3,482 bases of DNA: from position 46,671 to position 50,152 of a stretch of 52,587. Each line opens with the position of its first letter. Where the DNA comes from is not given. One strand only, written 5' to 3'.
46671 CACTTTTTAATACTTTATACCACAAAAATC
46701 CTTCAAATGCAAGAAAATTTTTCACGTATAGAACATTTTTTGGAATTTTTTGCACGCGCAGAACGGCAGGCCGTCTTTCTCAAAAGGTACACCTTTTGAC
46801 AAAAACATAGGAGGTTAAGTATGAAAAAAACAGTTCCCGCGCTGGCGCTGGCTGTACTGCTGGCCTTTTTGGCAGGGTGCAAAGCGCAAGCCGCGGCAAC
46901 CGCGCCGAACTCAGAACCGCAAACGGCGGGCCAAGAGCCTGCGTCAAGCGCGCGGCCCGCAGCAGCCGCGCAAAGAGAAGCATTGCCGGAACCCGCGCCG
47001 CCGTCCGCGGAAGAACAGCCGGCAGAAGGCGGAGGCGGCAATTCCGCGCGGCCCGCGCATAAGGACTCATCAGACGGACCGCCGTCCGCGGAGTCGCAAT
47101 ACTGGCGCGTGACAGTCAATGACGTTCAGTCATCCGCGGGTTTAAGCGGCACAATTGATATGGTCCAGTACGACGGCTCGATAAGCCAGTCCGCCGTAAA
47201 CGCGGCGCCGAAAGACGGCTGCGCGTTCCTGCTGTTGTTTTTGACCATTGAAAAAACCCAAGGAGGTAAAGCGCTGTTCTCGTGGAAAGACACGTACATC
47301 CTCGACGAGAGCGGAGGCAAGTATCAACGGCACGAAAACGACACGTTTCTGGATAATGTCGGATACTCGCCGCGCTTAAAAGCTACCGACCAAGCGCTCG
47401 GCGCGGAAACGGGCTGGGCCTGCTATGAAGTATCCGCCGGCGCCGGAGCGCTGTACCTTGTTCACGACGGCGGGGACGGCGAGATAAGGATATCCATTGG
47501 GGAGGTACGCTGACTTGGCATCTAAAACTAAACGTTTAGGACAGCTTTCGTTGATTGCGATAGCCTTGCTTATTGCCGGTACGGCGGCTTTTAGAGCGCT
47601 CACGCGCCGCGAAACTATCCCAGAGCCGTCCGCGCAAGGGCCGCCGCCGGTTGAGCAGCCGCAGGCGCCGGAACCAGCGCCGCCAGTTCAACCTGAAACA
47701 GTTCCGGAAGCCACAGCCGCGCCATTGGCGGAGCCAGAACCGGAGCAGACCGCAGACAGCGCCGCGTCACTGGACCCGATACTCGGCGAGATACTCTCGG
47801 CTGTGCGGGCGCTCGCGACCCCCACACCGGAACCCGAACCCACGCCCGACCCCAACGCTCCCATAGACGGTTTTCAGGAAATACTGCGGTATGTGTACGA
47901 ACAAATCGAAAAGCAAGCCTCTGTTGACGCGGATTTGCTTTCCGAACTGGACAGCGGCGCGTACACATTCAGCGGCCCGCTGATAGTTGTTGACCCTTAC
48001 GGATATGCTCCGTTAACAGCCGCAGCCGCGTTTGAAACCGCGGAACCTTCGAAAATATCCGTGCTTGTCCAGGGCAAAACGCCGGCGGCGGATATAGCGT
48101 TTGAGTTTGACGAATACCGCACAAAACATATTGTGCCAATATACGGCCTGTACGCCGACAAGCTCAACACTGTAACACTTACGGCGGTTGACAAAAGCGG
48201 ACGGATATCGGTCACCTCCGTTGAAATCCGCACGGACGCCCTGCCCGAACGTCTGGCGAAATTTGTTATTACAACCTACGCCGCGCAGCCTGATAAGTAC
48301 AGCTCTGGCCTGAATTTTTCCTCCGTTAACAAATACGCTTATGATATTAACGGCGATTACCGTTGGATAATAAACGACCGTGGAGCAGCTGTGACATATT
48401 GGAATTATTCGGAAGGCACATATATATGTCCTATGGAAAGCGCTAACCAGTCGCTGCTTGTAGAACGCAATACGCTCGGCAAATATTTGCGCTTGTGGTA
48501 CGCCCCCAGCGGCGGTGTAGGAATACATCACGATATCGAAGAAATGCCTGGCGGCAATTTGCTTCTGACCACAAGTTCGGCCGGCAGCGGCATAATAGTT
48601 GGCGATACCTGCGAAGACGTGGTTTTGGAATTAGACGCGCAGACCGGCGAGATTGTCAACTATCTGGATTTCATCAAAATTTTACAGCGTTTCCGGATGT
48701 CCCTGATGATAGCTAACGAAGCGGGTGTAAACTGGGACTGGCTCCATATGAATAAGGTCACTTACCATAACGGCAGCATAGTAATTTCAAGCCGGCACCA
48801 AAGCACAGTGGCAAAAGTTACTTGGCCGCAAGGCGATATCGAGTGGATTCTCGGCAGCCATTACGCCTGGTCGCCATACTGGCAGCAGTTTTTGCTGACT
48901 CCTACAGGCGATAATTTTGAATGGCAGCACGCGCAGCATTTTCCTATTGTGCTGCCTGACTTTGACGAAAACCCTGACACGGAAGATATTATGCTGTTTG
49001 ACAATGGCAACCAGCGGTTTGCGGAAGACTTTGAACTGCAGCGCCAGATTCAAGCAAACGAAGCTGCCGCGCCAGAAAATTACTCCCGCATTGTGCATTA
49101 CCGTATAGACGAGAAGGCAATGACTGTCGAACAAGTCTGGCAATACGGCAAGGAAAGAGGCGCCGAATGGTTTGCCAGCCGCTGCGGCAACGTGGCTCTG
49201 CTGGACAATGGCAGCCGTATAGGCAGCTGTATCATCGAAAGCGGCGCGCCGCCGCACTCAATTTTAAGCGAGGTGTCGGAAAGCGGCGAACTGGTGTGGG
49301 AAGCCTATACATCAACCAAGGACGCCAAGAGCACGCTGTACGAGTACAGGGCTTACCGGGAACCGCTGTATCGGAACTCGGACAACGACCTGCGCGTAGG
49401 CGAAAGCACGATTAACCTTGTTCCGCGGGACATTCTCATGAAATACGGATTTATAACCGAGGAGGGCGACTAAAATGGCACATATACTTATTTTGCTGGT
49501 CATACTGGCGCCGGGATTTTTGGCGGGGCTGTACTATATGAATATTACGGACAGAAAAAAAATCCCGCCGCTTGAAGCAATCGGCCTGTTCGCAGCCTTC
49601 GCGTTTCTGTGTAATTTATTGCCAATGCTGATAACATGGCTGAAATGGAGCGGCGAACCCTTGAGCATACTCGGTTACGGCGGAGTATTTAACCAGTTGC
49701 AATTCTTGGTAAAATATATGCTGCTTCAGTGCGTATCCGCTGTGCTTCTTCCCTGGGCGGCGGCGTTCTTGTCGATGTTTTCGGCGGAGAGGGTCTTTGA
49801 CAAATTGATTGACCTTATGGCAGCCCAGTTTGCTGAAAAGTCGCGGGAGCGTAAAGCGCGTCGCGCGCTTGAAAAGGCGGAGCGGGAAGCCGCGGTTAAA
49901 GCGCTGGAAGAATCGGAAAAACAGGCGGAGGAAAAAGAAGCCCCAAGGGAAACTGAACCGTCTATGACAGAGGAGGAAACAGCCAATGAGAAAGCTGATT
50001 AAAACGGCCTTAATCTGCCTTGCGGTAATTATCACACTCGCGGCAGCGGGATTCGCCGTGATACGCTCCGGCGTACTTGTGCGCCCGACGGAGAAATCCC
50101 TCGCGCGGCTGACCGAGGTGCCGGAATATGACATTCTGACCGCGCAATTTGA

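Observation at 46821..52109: The switch controls an operon with two membrane-anchored ASST arylsulfotransferase paralogs, a lipoprotein and a small membrane protein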

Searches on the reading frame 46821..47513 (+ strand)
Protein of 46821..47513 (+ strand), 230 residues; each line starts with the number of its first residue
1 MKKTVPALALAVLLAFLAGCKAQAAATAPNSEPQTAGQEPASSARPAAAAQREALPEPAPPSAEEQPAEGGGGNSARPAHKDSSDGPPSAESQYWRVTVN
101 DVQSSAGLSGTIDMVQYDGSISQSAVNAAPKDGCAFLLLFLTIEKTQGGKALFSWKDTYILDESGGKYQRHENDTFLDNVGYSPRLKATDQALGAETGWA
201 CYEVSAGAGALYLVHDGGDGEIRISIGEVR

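Call 3: search_protein_families(library=pfam, proteins=[window:46821-47513:+], max_evalue=0.01)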
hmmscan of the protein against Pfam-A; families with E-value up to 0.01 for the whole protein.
window:46821-47513:+ (230 aa): 0 families

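Call 10: find_encoding_contigs(protein=window:46821-47513:+, flank=6000, max_places=10)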
Protein window:46821-47513:+ (230 aa): no gene with exactly this product is on record in the collection.

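Call 43: search_protein_families(library=pfam, proteins=[window:46821-47513:+], max_evalue=1)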
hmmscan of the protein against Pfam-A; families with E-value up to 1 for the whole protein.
window:46821-47513:+ (230 aa): 1 family
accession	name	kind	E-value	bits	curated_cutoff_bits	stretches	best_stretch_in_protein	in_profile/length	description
PF06679.17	DUF1180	-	0.37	11.6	27.7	1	6-79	3-74/167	Membrane protein FAM174-like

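Call 44: search_protein_families(library=ncbifam, proteins=[window:46821-47513:+], max_evalue=0.01)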
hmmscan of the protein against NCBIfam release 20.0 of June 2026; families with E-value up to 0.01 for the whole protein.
window:46821-47513:+ (230 aa): 1 family
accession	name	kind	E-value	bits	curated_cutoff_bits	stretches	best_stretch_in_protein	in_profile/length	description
NF011526.0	PRK14965.1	equivalog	0.0092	14.8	670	0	24-112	378-467/578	DNA polymerase III subunits gamma and tau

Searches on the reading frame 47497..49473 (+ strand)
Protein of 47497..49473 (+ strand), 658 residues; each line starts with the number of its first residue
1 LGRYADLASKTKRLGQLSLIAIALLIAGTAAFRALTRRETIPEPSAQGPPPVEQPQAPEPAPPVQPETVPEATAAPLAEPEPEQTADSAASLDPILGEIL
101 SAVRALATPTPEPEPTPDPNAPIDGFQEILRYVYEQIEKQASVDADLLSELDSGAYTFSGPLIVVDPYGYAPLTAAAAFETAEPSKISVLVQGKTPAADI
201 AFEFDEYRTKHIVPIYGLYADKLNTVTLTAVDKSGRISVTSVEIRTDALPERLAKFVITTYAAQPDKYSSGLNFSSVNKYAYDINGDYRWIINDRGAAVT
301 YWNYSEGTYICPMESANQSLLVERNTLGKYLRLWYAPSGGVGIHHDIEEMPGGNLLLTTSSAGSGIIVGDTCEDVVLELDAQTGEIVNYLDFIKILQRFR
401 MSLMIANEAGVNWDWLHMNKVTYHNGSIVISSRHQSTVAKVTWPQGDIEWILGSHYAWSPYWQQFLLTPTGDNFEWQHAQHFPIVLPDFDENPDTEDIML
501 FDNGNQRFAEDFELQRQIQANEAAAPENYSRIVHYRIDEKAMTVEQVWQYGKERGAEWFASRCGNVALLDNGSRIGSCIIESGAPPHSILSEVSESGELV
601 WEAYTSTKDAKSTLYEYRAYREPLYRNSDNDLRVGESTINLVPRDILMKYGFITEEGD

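Call 3: search_protein_families(library=pfam, proteins=[window:47497-49473:+], max_evalue=0.01)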
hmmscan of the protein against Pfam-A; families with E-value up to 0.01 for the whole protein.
window:47497-49473:+ (658 aa): 3 families
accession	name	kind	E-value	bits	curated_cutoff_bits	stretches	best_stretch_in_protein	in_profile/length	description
PF05935.17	Arylsulfotrans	-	5.6e-72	243.2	24.2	1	277-607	21-365/374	Arylsulfotransferase (ASST)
PF17425.8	Arylsulfotran_N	-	1.8e-18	66.8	24.2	1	162-244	1-85/88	Arylsulfotransferase Ig-like domain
PF14269.12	Arylsulfotran_2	-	1.3e-11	44.8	27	1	344-603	60-298/301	Arylsulfotransferase (ASST)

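Call 6: search_solved_structures(query=window:47497-49473:+, show_alignments=2, max_evalue=0.001)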
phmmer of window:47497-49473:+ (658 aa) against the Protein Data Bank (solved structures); distinct sequences matched with E-value up to 0.001: 4.
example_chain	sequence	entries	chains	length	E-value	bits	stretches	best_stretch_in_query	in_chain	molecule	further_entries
4p04_A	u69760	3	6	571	4e-26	95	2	410-561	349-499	Arylsulfate sulfotransferase AssT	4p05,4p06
3elq_A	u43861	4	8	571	4.7e-26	94.7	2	410-561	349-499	Arylsulfate sulfotransferase | Arylsulfate sulfotransferase AssT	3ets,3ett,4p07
9kf6_A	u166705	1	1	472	0.00072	21.4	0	372-625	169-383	Sulfotransferase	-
9kf4_A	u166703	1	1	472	0.00099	21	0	373-625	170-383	Sulfotransferase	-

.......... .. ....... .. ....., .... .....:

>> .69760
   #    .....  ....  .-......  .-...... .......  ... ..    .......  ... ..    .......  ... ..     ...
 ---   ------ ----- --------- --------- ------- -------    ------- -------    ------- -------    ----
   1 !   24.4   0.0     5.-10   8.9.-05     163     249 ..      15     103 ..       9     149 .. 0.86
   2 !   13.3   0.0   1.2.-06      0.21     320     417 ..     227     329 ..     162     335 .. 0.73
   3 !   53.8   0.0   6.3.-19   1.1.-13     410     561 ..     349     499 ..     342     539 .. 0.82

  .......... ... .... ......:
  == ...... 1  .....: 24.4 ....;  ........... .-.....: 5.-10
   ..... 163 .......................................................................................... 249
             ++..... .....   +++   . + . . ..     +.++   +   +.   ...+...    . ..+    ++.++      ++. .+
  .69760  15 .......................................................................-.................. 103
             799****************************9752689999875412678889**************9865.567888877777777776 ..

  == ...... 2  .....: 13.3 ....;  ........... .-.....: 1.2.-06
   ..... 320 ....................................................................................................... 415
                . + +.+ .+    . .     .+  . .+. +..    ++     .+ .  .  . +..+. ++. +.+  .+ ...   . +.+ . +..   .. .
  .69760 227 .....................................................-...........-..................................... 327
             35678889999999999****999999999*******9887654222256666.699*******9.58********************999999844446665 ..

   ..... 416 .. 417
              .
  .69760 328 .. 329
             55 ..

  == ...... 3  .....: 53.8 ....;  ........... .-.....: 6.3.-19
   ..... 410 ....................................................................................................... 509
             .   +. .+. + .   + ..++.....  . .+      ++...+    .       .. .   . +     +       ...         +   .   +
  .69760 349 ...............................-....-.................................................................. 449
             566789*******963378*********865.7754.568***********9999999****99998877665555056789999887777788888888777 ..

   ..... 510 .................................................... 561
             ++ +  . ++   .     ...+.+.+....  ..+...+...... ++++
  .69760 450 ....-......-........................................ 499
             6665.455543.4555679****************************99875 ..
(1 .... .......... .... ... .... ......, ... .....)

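Call 44: search_protein_families(library=ncbifam, proteins=[window:47515-49473:+], max_evalue=0.01)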
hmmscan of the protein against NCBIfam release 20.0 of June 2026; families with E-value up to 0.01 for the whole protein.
window:47515-49473:+ (652 aa): 0 families

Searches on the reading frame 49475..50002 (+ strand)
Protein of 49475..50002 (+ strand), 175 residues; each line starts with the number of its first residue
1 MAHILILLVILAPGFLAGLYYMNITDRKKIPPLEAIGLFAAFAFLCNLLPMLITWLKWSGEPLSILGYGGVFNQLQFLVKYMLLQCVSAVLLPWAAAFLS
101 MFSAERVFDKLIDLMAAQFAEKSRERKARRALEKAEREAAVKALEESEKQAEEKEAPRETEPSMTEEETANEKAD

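Call 3: search_protein_families(library=pfam, proteins=[window:49475-50002:+], max_evalue=0.01)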
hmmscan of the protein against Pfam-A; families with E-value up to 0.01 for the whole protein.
window:49475-50002:+ (175 aa): 1 family
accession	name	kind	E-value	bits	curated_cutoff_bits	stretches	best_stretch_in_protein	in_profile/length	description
PF07219.19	HemY_N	-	0.0083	16.7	31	1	91-162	20-92/107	HemY protein N-terminus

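Call 43: search_protein_families(library=pfam, proteins=[window:49475-50002:+], max_evalue=1)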
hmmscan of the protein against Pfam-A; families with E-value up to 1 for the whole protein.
window:49475-50002:+ (175 aa): 2 families
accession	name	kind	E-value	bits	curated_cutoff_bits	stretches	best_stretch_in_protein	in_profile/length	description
PF07219.19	HemY_N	-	0.0083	16.7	31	1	91-162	20-92/107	HemY protein N-terminus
PF19865.4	DUF6338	-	0.043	13.8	26.5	1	3-126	7-116/205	Family of unknown function (DUF6338)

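Call 44: search_protein_families(library=ncbifam, proteins=[window:49475-50002:+], max_evalue=0.01)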
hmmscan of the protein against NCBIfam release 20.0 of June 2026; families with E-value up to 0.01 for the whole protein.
window:49475-50002:+ (175 aa): 1 family
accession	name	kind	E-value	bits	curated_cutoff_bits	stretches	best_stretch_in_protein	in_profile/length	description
NF047368.1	collar_FlbB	equivalog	0.0067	16.2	110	1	81-161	6-86/193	periplasmic-type flagellar collar protein FlbB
